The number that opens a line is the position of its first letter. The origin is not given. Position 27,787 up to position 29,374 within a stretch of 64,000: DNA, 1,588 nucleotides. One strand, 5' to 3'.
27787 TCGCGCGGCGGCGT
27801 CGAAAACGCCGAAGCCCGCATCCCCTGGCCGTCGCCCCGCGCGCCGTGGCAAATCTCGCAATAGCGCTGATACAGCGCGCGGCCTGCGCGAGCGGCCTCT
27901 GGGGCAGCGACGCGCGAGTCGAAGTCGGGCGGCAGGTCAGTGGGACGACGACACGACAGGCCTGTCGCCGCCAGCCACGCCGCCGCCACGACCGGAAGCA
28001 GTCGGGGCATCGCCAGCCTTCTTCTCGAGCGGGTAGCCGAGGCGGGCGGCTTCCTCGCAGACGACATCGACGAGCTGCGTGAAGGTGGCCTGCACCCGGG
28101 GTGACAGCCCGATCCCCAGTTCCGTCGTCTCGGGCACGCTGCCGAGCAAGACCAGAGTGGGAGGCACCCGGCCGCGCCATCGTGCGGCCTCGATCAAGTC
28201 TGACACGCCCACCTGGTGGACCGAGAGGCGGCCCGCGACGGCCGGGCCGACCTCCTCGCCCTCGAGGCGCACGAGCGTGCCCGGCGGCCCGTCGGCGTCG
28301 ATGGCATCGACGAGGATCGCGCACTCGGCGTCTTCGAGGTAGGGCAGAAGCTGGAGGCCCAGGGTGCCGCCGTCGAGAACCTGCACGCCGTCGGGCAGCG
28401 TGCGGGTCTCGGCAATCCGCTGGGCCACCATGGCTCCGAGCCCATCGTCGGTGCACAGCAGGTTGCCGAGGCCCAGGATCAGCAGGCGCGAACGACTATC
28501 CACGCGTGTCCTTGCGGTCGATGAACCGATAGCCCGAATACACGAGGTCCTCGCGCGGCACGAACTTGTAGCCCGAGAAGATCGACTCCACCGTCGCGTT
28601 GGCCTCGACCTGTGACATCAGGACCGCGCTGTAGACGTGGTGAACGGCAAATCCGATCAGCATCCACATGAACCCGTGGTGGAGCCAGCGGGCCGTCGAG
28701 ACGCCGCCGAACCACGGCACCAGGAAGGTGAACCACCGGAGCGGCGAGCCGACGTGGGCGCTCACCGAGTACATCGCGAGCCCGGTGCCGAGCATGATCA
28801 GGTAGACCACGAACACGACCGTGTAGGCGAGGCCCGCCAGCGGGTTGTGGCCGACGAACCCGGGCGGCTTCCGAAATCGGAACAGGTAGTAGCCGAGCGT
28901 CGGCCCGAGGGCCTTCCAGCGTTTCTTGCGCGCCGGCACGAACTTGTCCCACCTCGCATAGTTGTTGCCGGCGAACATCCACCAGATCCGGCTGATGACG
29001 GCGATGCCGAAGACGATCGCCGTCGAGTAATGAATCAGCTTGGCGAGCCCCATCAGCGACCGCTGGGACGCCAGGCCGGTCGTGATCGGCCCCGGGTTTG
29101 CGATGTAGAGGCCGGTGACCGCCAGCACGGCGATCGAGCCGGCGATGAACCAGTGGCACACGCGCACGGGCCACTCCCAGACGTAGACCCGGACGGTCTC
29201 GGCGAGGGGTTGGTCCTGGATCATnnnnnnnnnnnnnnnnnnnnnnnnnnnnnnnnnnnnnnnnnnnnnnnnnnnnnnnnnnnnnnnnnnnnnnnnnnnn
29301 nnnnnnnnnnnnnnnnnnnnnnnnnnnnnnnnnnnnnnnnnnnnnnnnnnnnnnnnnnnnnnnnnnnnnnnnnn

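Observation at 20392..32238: Uptake [NiFe] hydrogenase physically clustered with three c-type cytochrome genes carrying 26 CXXCH motifs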

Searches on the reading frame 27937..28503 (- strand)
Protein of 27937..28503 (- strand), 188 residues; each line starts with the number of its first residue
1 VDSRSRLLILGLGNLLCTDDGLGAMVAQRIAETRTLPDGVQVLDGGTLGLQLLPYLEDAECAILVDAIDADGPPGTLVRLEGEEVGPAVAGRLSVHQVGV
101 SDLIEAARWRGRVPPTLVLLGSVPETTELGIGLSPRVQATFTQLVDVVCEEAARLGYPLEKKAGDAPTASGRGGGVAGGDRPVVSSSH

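Call 5: search_protein_families(library=pfam, proteins=[window:27937-28503:-], max_evalue=0.01)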
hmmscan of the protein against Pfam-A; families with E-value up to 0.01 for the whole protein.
window:27937-28503:- (188 aa): 1 family
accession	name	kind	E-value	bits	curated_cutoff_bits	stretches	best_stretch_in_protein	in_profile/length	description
PF01750.23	HycI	-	4e-25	88.6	23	1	26-150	3-129/130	Hydrogenase maturation protease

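Call 17: search_protein_families(library=ncbifam, proteins=[window:27937-28503:-], max_evalue=0.001)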
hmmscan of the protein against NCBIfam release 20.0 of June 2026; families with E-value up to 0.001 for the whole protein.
window:27937-28503:- (188 aa): 8 families
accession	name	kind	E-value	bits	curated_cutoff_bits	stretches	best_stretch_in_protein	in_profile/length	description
TIGR00072.1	hydrog_prot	superfamily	1.6e-38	132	47.45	1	8-151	1-144/145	hydrogenase maturation protease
TIGR00140.1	hupD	subfamily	8.9e-36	123.1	151.8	1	8-155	2-150/151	HyaD/HybD family hydrogenase maturation endopeptidase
NF007777.0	PRK10466.1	equivalog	5e-32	110.9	190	1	6-157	2-154/164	HyaD/HybD family hydrogenase maturation endopeptidase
NF007616.0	PRK10264.1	equivalog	1e-23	84.1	261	1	4-126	3-126/195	hydrogenase 1 maturation protease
NF045519.1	NiFeSe_H2_mat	exception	5.6e-23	81.4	190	1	6-152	2-147/152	NiFeSe hydrogenase maturation protease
TIGR00130.1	frhD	equivalog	1.7e-12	47.7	134.95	1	5-150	3-149/153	coenzyme F420-reducing hydrogenase, FrhD protein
TIGR00142.1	hycI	equivalog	2.2e-09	37.3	119.1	1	7-150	1-140/146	hydrogenase maturation peptidase HycI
TIGR01441.2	GPR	equivalog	0.00092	18.3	120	0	3-37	91-125/306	GPR endopeptidase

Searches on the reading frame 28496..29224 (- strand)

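Call 5: search_protein_families(library=pfam, proteins=[window:28496-29224:-], max_evalue=0.01)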
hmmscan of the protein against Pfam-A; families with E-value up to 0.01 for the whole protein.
window:28496-29224:- (242 aa): 1 family
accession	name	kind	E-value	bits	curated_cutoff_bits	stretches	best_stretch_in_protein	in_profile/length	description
PF01292.26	Ni_hydr_CYTB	-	3.6e-29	102.3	30.1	1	15-218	1-179/179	Prokaryotic cytochrome b561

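Call 17: search_protein_families(library=ncbifam, proteins=[window:28496-29224:-], max_evalue=0.001)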
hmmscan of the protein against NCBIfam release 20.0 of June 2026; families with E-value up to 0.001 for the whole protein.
window:28496-29224:- (242 aa): 2 families
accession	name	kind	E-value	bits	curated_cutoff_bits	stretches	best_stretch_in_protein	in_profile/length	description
TIGR02125.1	CytB-hydogenase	equivalog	9.2e-43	146.2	121.5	1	14-222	1-210/212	Ni/Fe-hydrogenase, b-type cytochrome subunit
NF007551.0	PRK10171.1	equivalog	2.8e-35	122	442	1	9-220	7-222/235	Ni/Fe-hydrogenase b-type cytochrome subunit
